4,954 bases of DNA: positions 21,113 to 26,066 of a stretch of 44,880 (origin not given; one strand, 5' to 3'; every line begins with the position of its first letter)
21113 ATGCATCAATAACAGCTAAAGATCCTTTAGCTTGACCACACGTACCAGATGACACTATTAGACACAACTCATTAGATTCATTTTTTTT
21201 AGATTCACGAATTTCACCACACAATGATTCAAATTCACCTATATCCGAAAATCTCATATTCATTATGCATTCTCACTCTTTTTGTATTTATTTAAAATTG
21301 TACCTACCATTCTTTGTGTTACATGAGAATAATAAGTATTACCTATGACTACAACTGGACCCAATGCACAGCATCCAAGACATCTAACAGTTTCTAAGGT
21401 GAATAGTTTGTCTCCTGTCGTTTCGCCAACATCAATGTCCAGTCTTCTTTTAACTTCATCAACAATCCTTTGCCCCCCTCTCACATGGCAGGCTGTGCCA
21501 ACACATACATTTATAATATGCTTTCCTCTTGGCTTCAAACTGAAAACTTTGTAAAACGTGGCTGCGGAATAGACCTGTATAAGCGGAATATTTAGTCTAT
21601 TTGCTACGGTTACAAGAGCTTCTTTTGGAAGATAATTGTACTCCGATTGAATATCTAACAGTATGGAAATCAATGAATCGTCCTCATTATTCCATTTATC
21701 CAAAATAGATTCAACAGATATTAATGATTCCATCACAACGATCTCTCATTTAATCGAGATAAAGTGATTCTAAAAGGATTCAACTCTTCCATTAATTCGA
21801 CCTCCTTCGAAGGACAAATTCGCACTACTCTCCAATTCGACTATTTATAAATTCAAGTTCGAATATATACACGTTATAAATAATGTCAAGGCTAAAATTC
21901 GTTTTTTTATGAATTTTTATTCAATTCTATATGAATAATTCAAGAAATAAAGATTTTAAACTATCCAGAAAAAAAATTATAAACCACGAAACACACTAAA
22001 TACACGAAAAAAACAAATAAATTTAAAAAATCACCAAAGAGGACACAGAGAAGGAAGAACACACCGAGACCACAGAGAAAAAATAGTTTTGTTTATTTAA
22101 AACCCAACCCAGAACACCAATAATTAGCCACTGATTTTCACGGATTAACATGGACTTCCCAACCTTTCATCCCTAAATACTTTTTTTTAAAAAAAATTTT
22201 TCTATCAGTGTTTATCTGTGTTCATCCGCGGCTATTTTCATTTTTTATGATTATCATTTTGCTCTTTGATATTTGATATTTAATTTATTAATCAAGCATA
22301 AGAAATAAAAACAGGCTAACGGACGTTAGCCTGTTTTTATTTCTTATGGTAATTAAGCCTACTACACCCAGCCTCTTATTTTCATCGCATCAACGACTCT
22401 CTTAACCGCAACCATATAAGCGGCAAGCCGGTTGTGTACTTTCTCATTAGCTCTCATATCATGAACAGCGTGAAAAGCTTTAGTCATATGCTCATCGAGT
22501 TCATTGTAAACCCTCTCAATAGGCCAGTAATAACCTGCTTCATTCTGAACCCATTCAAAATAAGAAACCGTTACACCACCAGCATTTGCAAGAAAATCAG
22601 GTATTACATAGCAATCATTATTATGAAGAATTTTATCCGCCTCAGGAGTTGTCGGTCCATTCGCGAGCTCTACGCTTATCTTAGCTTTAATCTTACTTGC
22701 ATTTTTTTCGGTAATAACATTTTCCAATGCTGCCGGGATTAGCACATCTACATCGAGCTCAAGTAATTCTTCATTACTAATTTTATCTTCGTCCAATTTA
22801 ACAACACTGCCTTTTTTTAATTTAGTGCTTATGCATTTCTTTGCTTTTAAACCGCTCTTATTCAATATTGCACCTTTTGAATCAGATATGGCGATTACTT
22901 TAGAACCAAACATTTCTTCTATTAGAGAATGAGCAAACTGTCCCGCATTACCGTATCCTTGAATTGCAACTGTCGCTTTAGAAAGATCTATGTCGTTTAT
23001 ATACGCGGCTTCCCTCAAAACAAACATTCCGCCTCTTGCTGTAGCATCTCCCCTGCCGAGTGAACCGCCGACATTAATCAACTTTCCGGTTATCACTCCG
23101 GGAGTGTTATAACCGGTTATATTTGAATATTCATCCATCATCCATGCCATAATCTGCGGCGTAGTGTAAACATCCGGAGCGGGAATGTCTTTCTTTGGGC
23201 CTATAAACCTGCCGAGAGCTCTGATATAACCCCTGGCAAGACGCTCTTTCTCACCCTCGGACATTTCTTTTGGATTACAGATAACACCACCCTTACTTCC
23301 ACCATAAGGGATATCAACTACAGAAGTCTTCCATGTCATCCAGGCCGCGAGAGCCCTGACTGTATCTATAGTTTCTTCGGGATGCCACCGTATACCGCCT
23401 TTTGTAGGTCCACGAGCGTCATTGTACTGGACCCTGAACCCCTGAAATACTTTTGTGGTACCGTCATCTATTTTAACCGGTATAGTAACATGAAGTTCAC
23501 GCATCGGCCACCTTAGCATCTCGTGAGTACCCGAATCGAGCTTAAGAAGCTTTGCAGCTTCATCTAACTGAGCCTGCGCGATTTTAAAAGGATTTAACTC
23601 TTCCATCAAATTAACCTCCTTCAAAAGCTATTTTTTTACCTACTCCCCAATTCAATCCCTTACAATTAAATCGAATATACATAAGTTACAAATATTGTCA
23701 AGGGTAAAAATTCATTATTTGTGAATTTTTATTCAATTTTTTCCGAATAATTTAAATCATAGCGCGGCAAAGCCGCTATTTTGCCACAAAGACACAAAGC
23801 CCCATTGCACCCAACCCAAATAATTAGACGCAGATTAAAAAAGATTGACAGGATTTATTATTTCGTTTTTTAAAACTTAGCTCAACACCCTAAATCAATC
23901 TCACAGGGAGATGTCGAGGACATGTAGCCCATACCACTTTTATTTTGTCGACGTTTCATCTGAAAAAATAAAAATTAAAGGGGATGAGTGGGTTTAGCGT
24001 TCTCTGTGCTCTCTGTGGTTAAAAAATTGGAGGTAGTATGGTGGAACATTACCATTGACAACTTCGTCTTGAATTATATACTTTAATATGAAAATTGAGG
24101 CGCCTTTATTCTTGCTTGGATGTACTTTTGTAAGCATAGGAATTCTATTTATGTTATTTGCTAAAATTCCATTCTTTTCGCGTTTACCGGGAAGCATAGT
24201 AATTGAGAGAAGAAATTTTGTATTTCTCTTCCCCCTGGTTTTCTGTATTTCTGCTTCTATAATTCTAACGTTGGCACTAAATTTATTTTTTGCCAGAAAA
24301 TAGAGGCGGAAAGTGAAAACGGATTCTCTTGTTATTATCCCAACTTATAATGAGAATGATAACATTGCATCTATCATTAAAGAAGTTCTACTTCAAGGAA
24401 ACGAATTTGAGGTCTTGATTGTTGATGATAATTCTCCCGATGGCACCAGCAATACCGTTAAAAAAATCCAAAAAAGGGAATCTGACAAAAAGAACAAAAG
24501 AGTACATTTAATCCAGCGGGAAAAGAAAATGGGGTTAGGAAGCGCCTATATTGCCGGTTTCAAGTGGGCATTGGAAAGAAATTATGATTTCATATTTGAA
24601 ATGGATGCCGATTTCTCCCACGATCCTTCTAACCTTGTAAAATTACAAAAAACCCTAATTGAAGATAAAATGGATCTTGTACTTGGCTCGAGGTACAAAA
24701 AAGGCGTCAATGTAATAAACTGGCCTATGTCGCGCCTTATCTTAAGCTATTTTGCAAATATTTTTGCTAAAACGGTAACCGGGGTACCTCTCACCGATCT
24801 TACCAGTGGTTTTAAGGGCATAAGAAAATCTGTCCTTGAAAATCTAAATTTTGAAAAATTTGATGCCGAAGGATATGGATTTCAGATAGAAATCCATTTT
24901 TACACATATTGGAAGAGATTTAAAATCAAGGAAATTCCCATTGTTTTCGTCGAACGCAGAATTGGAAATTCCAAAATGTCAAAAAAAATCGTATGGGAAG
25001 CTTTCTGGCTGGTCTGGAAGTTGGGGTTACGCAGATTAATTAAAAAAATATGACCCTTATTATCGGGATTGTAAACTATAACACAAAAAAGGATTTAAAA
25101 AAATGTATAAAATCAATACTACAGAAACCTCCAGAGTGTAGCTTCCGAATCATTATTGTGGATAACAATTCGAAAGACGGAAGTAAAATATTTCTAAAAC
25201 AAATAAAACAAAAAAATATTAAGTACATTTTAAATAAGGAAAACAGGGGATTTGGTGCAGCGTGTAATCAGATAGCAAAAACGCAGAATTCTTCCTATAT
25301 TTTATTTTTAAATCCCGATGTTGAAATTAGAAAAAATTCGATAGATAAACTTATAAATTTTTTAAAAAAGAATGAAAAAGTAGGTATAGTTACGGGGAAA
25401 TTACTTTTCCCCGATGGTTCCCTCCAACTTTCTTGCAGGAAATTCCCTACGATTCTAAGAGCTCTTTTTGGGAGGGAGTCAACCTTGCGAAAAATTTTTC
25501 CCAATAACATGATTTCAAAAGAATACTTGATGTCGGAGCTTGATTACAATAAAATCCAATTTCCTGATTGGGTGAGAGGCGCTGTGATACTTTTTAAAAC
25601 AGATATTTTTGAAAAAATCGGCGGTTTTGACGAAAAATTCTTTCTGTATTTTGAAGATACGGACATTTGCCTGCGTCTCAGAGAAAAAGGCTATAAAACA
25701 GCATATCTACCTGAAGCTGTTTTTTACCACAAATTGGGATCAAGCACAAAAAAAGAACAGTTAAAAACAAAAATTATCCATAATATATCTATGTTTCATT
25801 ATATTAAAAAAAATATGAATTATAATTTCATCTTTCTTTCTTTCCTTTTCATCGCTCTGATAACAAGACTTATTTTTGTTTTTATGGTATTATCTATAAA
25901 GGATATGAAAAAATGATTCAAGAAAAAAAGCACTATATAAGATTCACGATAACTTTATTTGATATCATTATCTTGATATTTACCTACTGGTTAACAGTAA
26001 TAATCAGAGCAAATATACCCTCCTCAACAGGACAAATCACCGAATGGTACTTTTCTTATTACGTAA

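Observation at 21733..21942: The gdhA promoter, 5'UTR and first codons were duplicated and now drive the nuoE-like operon through a coupled uORF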

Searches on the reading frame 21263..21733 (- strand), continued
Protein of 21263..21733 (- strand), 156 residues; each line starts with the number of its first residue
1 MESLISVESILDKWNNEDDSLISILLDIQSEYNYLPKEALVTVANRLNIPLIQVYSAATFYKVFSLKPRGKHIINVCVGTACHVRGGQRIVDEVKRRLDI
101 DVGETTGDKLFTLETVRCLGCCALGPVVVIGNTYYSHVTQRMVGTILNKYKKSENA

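Call 24: find_encoding_contigs(protein=P0009, flank=5000, max_places=1)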
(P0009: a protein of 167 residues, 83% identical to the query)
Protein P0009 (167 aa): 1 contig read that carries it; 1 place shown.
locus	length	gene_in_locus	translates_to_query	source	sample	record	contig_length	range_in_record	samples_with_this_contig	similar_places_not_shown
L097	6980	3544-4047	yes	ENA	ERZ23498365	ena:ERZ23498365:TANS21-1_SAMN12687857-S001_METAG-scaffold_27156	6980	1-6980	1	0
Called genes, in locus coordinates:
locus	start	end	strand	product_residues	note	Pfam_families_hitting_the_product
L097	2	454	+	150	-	?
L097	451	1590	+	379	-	PF26514:DUF8173 (weak)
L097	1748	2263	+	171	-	PF04542:Sigma70_r2, PF08281:Sigma70_r4_2, PF04545:Sigma70_r4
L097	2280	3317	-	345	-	PF22478:DUF6982, PF05157:MshEN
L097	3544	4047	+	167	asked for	PF01257:2Fe-2S_thioredx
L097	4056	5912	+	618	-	PF01512:Complex1_51K, PF10589:NADH_4Fe-4S, PF00037:Fer4, PF12797:Fer4_2 (weak), PF12838:Fer4_7, PF13187:Fer4_9, PF13237:Fer4_10, PF14697:Fer4_21, +6 more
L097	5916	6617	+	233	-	PF13510:Fer2_4, PF12838:Fer4_7 (weak)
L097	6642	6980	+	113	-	?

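Call 68: find_encoding_contigs(protein=P0002, flank=3000, max_places=1)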
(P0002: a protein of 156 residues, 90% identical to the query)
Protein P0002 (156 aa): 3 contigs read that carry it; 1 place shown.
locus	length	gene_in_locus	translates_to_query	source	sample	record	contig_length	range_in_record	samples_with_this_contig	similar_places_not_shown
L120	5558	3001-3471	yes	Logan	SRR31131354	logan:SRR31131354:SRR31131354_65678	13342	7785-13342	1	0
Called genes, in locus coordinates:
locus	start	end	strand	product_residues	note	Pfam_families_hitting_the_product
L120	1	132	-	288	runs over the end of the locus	PF00535:Glycos_transf_2, PF10111:Glyco_tranf_2_2, PF13641:Glyco_tranf_2_3, PF13632:Glyco_trans_2_3 (weak), PF02709:Glyco_transf_7C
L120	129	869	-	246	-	PF00535:Glycos_transf_2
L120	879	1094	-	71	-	PF11146:DUF2905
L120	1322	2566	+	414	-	PF02812:ELFV_dehydrog_N, PF00208:ELFV_dehydrog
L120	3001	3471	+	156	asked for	PF01257:2Fe-2S_thioredx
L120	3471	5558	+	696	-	?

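Call 69: find_encoding_contigs(protein=P0005, flank=3000, max_places=1)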
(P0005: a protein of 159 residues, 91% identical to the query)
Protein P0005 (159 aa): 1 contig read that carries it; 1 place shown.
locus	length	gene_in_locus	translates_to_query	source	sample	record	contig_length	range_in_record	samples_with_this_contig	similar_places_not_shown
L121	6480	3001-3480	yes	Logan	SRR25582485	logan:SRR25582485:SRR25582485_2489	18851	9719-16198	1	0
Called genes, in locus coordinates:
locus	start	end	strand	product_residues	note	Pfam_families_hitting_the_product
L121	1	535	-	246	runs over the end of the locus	PF00535:Glycos_transf_2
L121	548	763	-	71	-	PF11146:DUF2905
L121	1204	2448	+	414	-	PF02812:ELFV_dehydrog_N, PF00208:ELFV_dehydrog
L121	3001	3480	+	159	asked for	PF01257:2Fe-2S_thioredx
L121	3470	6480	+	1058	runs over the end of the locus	PF01257:2Fe-2S_thioredx (faint), PF01512:Complex1_51K, PF10531:SLBB (faint), PF10589:NADH_4Fe-4S, PF14691:Fer4_20, PF07992:Pyr_redox_2, PF13450:NAD_binding_8, PF13738:Pyr_redox_3, +4 more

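Call 70: find_encoding_contigs(protein=P0007, flank=3000, max_places=1)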
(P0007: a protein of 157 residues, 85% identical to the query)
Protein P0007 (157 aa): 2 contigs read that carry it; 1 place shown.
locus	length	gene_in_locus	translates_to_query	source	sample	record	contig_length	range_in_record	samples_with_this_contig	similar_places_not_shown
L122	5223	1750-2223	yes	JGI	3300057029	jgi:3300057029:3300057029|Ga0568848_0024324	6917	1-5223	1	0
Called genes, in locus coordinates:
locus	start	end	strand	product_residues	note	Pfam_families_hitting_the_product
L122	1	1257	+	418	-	?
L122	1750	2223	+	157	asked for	PF01257:2Fe-2S_thioredx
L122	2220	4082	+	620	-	PF01512:Complex1_51K, PF10589:NADH_4Fe-4S, PF00037:Fer4, PF12797:Fer4_2 (weak), PF12837:Fer4_6 (weak), PF12838:Fer4_7, PF13187:Fer4_9 (weak), PF13237:Fer4_10, +2 more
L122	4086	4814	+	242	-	PF13510:Fer2_4, PF12838:Fer4_7 (weak)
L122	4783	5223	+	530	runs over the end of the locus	PF01645:Glu_synthase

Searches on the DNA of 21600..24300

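Call 27: search_rna_families(source=window, start=21600, end=24300, threshold=evalue, max_evalue=10)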
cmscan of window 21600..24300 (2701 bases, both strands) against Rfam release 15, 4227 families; matches with E-value up to 10: 5.
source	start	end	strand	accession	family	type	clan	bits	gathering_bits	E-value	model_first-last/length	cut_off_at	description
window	22299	22346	+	RF04134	MIR7504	Gene; miRNA;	-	26.7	83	0.082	1-124/124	no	MIR7504 microRNA precursor family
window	22302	22397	-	RF01409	STnc250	Gene; sRNA;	-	23.5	42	0.12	1-94/94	no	STnc250 Hfq binding RNA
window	24136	24181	-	RF02844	RefA9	Gene; antisense;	-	19.4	49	10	1-64/64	no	Enterococcus sRNA A9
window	24074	24204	+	RF00437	HLE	Cis-reg;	-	17.4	60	3.5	1-130/130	no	Hairy RNA localisation element (HLE)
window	22200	22229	-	RF01126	sR41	Gene; snRNA; snoRNA; CD-box;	-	13.2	54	6.4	1-53/53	no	Small nucleolar RNA sR41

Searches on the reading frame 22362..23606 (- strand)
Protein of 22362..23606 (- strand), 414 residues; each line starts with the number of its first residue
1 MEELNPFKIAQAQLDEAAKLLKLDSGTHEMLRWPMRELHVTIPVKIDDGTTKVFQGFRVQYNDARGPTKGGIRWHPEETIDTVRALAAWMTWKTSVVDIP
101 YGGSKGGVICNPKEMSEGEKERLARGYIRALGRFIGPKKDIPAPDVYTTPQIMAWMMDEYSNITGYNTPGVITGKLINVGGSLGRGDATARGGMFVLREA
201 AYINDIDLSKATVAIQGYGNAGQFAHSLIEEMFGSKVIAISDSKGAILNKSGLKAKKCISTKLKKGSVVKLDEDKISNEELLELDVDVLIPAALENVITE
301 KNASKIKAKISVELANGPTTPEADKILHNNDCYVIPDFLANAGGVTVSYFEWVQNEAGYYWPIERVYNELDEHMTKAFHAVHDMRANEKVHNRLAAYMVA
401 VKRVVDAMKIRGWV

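Call 7: search_protein_families(library=pfam, proteins=[window:22362-23606:-])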
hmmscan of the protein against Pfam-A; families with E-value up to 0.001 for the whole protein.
window:22362-23606:- (414 aa): 2 families
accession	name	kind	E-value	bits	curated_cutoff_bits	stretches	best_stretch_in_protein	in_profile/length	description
PF00208.27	ELFV_dehydrog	-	3.1e-75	253.4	23.4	1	180-412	1-241/241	Glutamate/Leucine/Phenylalanine/Valine dehydrogenase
PF02812.23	ELFV_dehydrog_N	-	1.2e-55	187.2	25.3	1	34-161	1-128/129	Glu/Leu/Phe/Val dehydrogenase, dimerisation domain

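Call 8: search_protein_families(library=ncbifam, proteins=[window:22362-23606:-])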
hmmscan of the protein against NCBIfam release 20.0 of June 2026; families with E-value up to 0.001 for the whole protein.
window:22362-23606:- (414 aa): 9 families
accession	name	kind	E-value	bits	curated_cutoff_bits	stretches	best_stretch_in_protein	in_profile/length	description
NF040817.1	GdhA_Arch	equivalog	7e-181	601.9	750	1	1-414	1-417/419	glutamate dehydrogenase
NF041398.1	GluDhGdhB_Halo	equivalog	9.6e-143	476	620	1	8-412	5-407/410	glutamate dehydrogenase GdhB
NF006929.0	PRK09414.1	equivalog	7.4e-73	246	536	1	29-413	52-444/445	NADP-specific glutamate dehydrogenase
NF010633.0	PRK14030.1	subfamily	1.4e-53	182.6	743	1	34-412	53-443/445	glutamate dehydrogenase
NF010634.0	PRK14031.1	equivalog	1.2e-52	178.9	822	1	32-383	51-411/444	NADP-specific glutamate dehydrogenase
NF035922.1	Trp_DH_ScyB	equivalog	7e-19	68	600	1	77-406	51-341/346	tryptophan dehydrogenase ScyB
NF004912.0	PRK06270.1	equivalog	4.3e-06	26.4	373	1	233-305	35-110/343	homoserine dehydrogenase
NF005002.0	PRK06392.1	equivalog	1.1e-05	24.6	296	1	233-292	33-91/329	homoserine dehydrogenase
NF047886.1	AmOxnSyBioU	equivalog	0.0001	21.4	600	1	213-277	1-65/323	(S)-8-amino-7-oxononanoate synthase BioU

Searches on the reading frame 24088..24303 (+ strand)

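Call 76: search_protein_families(library=pfam, proteins=[window:24088-24303:+], max_evalue=1)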
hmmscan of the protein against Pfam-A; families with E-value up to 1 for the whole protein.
window:24088-24303:+ (71 aa): 1 family
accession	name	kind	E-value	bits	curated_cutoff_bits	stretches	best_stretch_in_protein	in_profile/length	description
PF11146.13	DUF2905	-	5.6e-13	49.3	22.2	1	7-67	4-64/64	Protein of unknown function (DUF2905)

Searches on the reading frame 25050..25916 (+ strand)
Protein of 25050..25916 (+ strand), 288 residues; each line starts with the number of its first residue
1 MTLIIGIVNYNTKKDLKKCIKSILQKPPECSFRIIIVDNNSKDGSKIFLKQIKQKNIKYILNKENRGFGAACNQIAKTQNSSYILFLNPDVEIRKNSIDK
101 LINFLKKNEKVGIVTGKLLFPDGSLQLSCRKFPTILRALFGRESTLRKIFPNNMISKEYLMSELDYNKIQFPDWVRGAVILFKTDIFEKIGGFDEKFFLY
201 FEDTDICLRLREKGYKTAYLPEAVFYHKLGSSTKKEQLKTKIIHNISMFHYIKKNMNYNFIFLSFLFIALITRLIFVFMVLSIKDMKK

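Call 7: search_protein_families(library=pfam, proteins=[window:25050-25916:+])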
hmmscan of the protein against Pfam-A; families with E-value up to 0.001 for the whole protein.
window:25050-25916:+ (288 aa): 7 families
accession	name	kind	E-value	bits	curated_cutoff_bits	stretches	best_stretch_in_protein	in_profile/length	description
PF00535.33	Glycos_transf_2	-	1.1e-24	87.8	23.3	1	5-129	2-127/168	Glycosyl transferase family 2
PF13641.12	Glyco_tranf_2_3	-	2.9e-13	50.8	27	1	7-233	7-217/230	Glycosyltransferase like family 2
PF13632.12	Glyco_trans_2_3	-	2.6e-11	44.2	27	1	83-276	1-169/198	Glycosyl transferase family group 2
PF10111.15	Glyco_tranf_2_2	-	2.6e-08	34.1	27.3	1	29-227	27-216/276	Glycosyltransferase like family 2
PF02709.20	Glyco_transf_7C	-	2e-06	27.8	23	1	175-222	19-67/78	N-terminal domain of galactosyltransferase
PF13712.12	Glyco_tranf_2_5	-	7.6e-06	26.2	27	1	63-219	36-179/210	Glycosyltransferase like family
PF13506.12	Glyco_transf_21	-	0.00041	20.3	21.7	0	78-231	28-158/174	Glycosyl transferase family 21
